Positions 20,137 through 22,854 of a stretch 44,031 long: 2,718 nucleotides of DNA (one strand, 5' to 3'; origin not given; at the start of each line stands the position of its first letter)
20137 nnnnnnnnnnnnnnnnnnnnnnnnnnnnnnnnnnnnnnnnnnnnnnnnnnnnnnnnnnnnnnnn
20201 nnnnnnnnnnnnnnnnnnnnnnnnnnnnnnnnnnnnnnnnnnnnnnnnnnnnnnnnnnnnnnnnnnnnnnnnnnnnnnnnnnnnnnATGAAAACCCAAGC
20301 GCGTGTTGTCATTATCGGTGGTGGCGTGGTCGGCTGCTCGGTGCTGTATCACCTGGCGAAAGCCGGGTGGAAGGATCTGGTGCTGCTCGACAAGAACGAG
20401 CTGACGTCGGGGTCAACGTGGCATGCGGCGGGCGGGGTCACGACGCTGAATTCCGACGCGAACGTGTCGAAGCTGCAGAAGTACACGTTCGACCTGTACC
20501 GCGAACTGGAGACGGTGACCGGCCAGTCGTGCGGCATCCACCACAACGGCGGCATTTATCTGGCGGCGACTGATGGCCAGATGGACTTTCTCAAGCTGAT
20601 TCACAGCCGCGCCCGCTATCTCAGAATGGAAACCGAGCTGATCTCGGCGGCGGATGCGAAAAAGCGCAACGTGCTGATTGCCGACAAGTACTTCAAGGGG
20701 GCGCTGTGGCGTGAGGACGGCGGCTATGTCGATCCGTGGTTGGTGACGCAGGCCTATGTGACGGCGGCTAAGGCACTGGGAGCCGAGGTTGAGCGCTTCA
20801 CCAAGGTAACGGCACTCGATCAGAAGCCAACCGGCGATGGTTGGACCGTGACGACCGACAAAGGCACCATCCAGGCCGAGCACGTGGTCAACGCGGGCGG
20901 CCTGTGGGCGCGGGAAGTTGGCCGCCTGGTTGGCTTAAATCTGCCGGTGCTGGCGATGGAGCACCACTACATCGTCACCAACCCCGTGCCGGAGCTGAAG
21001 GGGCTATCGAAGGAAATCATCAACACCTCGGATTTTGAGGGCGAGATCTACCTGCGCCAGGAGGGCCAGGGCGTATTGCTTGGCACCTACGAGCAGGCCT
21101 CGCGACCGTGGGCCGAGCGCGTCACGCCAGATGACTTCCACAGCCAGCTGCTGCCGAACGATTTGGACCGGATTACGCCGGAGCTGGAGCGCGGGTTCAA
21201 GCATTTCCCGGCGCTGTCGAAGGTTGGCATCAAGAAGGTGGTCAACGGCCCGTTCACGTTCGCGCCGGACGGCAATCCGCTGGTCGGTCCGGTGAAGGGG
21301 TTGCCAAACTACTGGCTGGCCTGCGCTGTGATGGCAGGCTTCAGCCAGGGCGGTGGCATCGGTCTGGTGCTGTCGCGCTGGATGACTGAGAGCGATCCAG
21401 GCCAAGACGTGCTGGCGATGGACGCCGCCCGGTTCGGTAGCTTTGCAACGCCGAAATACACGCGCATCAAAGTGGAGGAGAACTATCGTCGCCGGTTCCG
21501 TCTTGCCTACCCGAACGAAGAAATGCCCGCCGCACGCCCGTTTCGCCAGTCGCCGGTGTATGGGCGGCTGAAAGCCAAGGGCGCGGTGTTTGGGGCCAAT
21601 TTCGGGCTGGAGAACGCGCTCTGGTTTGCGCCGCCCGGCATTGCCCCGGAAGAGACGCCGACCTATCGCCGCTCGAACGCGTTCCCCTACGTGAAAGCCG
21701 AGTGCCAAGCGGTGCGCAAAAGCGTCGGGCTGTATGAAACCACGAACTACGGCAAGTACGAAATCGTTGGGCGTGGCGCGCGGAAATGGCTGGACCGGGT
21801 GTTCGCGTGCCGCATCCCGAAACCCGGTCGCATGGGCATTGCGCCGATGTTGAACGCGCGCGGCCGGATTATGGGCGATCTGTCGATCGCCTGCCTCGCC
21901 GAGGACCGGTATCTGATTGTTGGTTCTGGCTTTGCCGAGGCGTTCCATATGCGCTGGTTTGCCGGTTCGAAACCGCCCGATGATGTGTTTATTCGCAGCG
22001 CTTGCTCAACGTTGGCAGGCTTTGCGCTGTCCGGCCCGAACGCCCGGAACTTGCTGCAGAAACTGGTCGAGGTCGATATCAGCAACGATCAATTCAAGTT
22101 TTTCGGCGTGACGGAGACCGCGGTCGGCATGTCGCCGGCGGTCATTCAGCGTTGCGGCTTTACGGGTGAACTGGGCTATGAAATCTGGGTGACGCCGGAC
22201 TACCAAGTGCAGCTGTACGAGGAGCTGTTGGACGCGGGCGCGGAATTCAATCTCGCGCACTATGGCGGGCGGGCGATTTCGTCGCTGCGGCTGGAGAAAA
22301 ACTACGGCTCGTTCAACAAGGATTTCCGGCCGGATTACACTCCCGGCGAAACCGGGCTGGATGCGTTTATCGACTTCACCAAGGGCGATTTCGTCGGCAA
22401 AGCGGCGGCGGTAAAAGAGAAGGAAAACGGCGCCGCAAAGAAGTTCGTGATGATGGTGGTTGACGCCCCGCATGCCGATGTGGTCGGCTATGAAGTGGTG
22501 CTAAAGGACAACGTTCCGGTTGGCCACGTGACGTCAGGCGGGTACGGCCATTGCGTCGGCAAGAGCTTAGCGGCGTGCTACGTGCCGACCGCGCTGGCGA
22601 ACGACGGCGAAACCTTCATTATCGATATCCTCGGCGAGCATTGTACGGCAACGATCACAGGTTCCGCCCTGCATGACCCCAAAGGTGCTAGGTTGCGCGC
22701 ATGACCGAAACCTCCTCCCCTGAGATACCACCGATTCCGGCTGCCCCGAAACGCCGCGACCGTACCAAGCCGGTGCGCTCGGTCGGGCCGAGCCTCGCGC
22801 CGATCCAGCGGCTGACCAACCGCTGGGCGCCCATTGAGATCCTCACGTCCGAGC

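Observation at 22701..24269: MttB-superfamily methyltransferase without any corrinoid partner, translationally coupled to folate-linked demethylases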

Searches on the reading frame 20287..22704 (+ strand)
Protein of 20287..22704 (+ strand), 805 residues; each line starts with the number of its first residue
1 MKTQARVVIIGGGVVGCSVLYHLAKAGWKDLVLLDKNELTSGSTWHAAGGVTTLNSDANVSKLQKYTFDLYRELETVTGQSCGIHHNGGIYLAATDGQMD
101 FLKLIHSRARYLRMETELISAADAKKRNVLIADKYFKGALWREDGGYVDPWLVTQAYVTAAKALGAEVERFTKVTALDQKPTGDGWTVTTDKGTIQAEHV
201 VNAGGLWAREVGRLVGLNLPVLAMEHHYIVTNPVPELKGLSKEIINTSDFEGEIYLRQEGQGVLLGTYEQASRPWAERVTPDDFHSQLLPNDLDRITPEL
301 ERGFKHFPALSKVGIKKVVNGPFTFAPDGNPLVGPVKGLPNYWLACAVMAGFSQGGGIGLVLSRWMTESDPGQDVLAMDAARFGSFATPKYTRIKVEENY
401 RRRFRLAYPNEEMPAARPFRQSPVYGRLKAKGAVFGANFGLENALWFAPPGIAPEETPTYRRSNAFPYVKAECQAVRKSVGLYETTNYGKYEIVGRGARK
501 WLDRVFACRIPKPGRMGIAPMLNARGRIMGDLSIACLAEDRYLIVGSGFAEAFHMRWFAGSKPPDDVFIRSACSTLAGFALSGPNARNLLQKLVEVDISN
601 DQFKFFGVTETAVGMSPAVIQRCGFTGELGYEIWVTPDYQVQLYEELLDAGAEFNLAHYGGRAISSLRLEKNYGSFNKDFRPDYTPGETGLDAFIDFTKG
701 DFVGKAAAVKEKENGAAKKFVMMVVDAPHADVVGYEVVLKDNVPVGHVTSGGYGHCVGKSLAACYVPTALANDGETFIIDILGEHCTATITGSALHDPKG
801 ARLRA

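Call 6: search_protein_families(library=pfam, proteins=[window:20287-22704:+])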
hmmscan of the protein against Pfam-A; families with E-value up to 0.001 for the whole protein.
window:20287-22704:+ (805 aa): 9 families
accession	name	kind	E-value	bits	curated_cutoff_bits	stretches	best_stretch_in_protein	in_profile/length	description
PF01266.30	DAO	-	1.2e-67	229.3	27.9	1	6-364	1-352/353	FAD dependent oxidoreductase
PF01571.26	GCV_T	-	1.1e-59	202.2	25.6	1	425-693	2-254/255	Aminomethyltransferase folate-binding domain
PF08669.17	GCV_T_C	-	2.6e-17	62.9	25.9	1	718-795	1-78/80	Glycine cleavage T-protein C-terminal barrel domain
PF16350.10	FAO_M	-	1.6e-12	47.9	27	1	371-422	4-56/56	FAD dependent oxidoreductase central domain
PF13738.12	Pyr_redox_3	-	7.9e-07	29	30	0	160-207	90-135/305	Pyridine nucleotide-disulphide oxidoreductase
PF13454.12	NAD_binding_9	-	0.00011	22.7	21.8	0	8-59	1-56/155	FAD-NAD(P)-binding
PF00899.27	ThiF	-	0.00071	19.2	28.1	0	4-37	20-53/238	ThiF family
PF13450.12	NAD_binding_8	-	0.00077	20.1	21.9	0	9-73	1-67/68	NAD(P)-binding Rossmann-like domain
PF00890.30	FAD_binding_2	-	0.00078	19.2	20.4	0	7-74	2-71/414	FAD binding domain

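Call 7: search_protein_families(library=ncbifam, proteins=[window:20287-22704:+])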
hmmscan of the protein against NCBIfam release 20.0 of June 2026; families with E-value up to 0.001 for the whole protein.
window:20287-22704:+ (805 aa): 32 families (the best 25 are shown)
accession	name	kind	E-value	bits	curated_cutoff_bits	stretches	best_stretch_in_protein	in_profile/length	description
TIGR01372.1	soxA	subfamily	2.1e-55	188.1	1164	1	418-804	606-995/996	sarcosine oxidase subunit alpha family protein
NF001567.0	PRK00389.1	subfamily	1.6e-47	162.2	300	1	469-793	34-350/359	glycine cleavage system aminomethyltransferase GcvT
TIGR00528.1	gcvT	equivalog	1.9e-41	142.2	235.85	1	469-790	32-354/362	glycine cleavage system aminomethyltransferase GcvT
NF053776.1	TmaoDeMthMsil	equivalog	2e-36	125.9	1100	1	471-805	420-763/763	trimethylamine N-oxide demethylase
NF010093.0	PRK13579.1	equivalog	2.1e-32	112.3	459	1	471-791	43-359/371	glycine cleavage system aminomethyltransferase GcvT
NF008425.0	PRK11259.1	equivalog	4.2e-25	88.5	257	1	2-383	2-375/377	N-methyl-L-tryptophan oxidase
TIGR02352.1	thiamin_ThiO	equivalog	1.3e-23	83.6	250.8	1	7-227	1-226/351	glycine oxidase ThiO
NF009133.0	PRK12486.1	equivalog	3.3e-23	82.2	410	1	465-781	40-354/369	dimethylsulfoniopropionate demethylase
TIGR03377.1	glycerol3P_GlpA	equivalog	3.8e-18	65.3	552.8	1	7-246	2-237/530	anaerobic glycerol-3-phosphate dehydrogenase subunit GlpA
TIGR01373.1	soxB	subfamily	5e-18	65.1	529.45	1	2-383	28-399/407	sarcosine oxidase subunit beta family protein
TIGR01377.1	soxA_mon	subfamily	1.7e-15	56.7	479.65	1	7-226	3-218/381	amino oxidase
TIGR03197.1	MnmC_Cterm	equivalog_domain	7.5e-15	54.9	174.2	1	7-209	2-204/400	FAD-dependent 5-carboxymethylaminomethyl-2-thiouridine(34) oxidoreductase MnmC1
NF033460.1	glycerol3P_ox_II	equivalog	1.6e-14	53.9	460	1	7-217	4-217/361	type 2 glycerol-3-phosphate oxidase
NF002480.1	PRK01747.1-1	equivalog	4e-14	51.9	540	1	3-211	247-455/645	bifunctional tRNA (5-methylaminomethyl-2-thiouridine)(34)-methyltransferase MnmC2/FAD-dependent 5-carboxymethylaminomethyl-2-thiouridine(34)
TIGR03364.1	HpnW_proposed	hypoth_equivalog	8.4e-13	48.1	285.1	1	6-202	2-191/365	TIGR03364 family FAD-dependent oxidoreductase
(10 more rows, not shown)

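Call 70: search_solved_structures(query=window:20287-22704:+, max_evalue=1e-30)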
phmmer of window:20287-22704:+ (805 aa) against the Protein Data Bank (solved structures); distinct sequences matched with E-value up to 1e-30: 7.
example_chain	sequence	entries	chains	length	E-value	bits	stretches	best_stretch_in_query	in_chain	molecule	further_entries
4p9s_A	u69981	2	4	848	1.7e-165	555.5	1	2-795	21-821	Dimethylglycine dehydrogenase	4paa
4pab_A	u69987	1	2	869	3.7e-165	554.3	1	2-795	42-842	Dimethylglycine dehydrogenase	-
5l46_A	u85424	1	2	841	1.4e-162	545.8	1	2-793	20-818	Dimethylglycine dehydrogenase, mitochondrial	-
1pj5_A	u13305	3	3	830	5.6e-96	325.5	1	3-804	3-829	N,N-dimethylglycine oxidase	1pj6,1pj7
3gsi_A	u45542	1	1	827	1.9e-94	320.5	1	6-804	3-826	N,N-dimethylglycine oxidase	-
1yx2_A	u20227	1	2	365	3.6e-35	124.4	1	466-780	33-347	Aminomethyltransferase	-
1vrq_A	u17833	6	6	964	3.6e-33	117.8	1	469-802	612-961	Sarcosine oxidase alpha subunit | Subunit alpha of sarcosine oxidase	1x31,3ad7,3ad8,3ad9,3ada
